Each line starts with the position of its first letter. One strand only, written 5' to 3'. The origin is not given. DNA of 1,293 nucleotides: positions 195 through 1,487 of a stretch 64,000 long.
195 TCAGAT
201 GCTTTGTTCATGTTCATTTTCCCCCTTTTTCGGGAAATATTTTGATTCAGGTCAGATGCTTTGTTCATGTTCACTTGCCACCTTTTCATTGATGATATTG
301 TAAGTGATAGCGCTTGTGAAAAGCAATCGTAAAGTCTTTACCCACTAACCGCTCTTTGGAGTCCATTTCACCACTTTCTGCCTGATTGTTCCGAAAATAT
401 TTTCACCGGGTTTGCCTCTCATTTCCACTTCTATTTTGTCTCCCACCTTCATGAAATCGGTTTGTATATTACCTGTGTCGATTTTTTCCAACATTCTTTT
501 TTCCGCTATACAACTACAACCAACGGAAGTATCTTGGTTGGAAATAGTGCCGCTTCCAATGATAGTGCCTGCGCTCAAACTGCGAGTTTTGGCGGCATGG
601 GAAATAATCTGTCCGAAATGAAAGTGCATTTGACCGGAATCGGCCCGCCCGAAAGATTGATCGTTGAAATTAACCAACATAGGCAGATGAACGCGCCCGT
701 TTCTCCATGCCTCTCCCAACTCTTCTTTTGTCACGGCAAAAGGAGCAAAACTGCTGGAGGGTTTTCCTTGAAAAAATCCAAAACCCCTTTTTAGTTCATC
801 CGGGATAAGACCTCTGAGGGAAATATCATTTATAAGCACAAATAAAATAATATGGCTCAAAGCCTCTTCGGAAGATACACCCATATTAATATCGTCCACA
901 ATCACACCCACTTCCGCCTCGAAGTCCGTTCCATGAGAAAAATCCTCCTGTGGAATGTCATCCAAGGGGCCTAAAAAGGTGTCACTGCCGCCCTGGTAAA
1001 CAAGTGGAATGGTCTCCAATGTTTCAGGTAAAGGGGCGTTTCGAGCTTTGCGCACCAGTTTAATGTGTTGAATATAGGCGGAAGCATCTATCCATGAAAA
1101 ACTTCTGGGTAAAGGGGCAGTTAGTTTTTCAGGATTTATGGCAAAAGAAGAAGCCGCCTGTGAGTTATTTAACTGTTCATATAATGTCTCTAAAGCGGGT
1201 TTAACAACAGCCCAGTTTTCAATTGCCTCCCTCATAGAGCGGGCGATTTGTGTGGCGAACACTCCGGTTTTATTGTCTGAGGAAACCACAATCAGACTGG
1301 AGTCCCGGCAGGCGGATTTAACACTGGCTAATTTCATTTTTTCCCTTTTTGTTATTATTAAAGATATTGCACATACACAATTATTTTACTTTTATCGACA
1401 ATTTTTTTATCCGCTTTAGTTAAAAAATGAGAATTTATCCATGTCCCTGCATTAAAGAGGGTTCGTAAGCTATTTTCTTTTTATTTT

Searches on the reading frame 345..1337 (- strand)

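Call 45: search_protein_families(library=pfam, proteins=[window:345-1337:-], max_evalue=0.00001)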
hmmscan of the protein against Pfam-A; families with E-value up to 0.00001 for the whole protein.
window:345-1337:- (330 aa): 2 families
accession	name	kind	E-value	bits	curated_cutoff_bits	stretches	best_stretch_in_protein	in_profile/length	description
PF01557.24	FAA_hydrolase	-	1.9e-33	116.4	23.9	1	83-323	4-214/214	Fumarylacetoacetate (FAA) hydrolase C-terminal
PF18288.6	FAA_hydro_N_2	-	4.6e-23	81.9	25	1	1-78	1-78/78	Fumarylacetoacetase N-terminal domain 2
